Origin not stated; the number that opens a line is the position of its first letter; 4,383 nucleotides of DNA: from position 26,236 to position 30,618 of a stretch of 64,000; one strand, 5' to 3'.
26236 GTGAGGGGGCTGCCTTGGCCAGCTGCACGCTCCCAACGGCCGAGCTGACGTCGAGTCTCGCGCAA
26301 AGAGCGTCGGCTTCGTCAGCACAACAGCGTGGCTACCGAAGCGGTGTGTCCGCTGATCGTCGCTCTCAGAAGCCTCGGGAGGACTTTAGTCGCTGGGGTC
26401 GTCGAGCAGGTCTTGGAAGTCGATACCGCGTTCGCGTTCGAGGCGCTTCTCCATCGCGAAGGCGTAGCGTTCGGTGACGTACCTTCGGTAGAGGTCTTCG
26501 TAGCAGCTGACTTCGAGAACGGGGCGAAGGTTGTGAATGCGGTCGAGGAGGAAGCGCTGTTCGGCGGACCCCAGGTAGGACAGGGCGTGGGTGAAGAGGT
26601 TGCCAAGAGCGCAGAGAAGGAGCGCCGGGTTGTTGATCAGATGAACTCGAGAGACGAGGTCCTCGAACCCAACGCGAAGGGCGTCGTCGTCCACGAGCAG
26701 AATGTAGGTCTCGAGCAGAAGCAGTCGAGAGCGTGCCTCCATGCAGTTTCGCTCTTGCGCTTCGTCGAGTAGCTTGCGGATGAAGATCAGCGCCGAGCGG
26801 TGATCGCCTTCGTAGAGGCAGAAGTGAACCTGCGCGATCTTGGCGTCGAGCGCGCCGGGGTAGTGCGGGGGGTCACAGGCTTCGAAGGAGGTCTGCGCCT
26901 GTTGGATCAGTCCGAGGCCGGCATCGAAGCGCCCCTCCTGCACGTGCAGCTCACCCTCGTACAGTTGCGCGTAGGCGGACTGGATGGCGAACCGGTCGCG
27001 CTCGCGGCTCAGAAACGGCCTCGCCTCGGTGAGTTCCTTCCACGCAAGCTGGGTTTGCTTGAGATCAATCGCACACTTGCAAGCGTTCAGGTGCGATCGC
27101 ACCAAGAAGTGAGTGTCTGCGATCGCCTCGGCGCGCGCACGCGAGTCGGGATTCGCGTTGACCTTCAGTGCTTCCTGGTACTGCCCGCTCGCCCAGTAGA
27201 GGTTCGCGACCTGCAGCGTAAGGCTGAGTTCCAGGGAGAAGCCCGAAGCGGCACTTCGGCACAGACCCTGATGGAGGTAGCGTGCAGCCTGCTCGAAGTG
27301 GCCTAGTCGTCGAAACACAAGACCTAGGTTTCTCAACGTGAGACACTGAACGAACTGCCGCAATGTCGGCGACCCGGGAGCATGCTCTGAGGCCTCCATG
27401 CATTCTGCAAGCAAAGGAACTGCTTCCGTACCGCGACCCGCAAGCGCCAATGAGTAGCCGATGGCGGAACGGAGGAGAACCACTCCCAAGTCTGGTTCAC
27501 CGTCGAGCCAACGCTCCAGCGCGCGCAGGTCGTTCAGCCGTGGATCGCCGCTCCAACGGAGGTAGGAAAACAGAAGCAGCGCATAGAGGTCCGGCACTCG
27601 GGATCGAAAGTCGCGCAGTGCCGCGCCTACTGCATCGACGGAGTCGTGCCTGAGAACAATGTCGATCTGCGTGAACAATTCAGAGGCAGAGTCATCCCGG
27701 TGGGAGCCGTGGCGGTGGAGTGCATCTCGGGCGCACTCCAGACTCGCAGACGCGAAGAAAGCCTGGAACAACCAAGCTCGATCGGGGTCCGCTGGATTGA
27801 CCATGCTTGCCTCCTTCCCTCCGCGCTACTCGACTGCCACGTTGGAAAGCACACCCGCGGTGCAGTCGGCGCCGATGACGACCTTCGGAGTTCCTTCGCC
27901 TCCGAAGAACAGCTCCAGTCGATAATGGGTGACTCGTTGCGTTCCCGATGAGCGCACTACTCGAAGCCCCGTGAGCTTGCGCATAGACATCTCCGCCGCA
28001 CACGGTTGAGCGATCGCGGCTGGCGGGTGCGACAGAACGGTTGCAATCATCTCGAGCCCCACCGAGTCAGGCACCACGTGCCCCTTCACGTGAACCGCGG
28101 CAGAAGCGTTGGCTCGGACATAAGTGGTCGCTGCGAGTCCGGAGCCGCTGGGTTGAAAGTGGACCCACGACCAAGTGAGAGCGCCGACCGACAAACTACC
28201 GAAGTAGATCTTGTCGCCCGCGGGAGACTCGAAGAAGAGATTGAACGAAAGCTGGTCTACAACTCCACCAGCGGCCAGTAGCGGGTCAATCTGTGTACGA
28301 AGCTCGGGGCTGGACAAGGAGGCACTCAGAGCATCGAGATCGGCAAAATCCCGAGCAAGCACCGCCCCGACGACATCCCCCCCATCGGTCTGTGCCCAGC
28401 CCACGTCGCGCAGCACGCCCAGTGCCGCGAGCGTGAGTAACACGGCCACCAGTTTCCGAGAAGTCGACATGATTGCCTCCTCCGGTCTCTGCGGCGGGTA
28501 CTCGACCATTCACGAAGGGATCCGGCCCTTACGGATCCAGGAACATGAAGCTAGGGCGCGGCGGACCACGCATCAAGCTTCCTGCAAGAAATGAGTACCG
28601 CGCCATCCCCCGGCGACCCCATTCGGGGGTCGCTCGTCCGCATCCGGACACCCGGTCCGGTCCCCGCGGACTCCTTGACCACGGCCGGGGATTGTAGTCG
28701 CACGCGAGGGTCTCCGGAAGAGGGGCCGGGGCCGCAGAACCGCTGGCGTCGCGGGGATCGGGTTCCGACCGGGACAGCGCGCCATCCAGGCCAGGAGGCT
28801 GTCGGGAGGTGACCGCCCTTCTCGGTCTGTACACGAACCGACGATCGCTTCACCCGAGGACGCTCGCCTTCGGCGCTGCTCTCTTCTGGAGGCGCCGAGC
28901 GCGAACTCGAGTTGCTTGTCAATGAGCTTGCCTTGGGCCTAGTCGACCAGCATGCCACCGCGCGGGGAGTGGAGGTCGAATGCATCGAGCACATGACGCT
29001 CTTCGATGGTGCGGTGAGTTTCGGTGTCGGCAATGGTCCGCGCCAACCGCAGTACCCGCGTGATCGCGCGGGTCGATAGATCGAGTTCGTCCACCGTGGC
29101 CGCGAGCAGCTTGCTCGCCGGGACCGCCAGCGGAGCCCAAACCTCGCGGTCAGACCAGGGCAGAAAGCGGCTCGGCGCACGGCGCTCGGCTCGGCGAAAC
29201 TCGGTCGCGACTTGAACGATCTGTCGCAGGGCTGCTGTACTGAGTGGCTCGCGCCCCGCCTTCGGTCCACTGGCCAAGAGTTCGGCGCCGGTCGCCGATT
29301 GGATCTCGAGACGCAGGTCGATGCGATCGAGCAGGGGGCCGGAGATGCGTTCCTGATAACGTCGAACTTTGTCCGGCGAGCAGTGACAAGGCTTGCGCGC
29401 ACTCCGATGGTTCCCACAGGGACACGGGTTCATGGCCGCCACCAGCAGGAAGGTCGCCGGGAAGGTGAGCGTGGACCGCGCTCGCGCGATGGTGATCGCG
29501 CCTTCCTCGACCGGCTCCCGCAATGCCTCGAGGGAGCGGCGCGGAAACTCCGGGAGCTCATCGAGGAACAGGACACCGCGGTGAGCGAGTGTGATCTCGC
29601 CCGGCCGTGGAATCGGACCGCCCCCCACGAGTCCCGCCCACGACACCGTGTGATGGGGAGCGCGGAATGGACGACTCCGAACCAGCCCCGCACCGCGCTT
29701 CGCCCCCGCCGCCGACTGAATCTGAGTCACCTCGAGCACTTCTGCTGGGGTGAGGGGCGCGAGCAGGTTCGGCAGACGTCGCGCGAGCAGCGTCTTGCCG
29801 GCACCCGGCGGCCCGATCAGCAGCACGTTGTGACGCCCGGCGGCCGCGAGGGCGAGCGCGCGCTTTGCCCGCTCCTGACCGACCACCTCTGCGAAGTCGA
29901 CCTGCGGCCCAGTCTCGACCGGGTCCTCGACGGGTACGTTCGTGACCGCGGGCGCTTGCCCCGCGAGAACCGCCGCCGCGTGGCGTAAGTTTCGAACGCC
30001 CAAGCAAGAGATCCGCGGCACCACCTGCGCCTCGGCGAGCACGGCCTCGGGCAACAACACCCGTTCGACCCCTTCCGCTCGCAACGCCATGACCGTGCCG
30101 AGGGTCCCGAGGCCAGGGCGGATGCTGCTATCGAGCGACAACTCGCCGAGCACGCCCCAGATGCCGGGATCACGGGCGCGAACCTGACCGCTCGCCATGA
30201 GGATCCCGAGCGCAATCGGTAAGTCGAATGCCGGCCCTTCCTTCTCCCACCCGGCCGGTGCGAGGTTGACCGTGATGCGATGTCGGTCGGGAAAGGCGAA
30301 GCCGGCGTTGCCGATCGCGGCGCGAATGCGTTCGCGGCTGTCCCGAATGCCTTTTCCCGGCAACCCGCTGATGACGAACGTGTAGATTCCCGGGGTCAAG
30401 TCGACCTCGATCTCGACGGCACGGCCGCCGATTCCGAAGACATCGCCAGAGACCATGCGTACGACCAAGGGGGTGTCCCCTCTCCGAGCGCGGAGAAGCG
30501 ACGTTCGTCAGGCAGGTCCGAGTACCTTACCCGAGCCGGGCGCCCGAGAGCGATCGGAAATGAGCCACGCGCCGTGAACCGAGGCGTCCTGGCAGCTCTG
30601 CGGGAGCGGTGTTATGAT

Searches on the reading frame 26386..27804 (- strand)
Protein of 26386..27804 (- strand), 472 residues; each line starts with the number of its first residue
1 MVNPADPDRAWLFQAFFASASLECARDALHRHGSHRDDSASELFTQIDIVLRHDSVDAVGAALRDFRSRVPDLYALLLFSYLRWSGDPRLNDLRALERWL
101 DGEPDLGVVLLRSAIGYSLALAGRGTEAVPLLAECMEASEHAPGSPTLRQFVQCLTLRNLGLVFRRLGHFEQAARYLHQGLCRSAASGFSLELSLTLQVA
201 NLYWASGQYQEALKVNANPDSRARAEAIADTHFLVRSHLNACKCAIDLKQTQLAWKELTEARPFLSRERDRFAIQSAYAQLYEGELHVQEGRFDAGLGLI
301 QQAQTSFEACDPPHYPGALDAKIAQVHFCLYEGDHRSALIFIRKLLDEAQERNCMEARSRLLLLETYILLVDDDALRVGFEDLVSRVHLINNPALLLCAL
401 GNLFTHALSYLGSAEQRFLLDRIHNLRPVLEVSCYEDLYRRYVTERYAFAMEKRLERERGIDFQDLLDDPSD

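Call 21: search_protein_families(library=pfam, proteins=[window:26386-27804:-], max_evalue=0.001)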
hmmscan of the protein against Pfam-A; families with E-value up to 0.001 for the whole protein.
window:26386-27804:- (472 aa): 6 families
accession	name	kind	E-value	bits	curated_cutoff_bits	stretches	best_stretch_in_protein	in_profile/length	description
PF13176.12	TPR_7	-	9.9e-09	35.1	27.9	0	156-183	1-30/36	Tetratricopeptide repeat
PF13424.12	TPR_12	-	6.5e-08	33.1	30.1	1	113-179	7-70/77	Tetratricopeptide repeat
PF13374.12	TPR_10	-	4.4e-06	27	27.5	0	156-183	4-31/42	Tetratricopeptide repeat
PF17874.7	TPR_MalT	-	1.7e-05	24.7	45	1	113-373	44-294/336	MalT-like TPR region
PF13428.12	TPR_14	-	3.8e-05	24.4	23.5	0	195-215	3-23/44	Tetratricopeptide repeat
PF07719.23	TPR_2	-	6e-05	23.3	27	0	156-181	3-28/34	Tetratricopeptide repeat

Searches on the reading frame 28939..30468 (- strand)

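Call 21: search_protein_families(library=pfam, proteins=[window:28939-30468:-], max_evalue=0.001)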
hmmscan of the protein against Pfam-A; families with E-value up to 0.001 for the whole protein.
window:28939-30468:- (509 aa): 8 families
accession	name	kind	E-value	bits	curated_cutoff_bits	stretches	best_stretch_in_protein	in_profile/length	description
PF01078.27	Mg_chelatase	-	1.9e-92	308.8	20.3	1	191-395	1-205/207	Magnesium chelatase, subunit ChlI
PF13541.12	ChlI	-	7e-34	116.8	27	1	20-141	1-119/121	Subunit ChlI of Mg-chelatase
PF13335.12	Mg_chelatase_C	-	1.7e-13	51.4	26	1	410-498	3-92/94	Magnesium chelatase, subunit ChlI C-terminal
PF07728.20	AAA_5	-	3e-08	34.2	22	1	214-352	1-126/139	AAA domain (dynein-related subfamily)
PF00493.29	MCM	-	3.5e-08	33.3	23.3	1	207-356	52-180/224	MCM P-loop domain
PF00158.32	Sigma54_activat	-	1.1e-05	25.6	20.2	1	201-326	11-123/168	Sigma-54 interaction domain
PF13191.12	AAA_16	-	0.00013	22.9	32.6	1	196-236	3-48/167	AAA ATPase domain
PF13401.12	AAA_22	-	0.00034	21.4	27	0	212-237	5-30/130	AAA domain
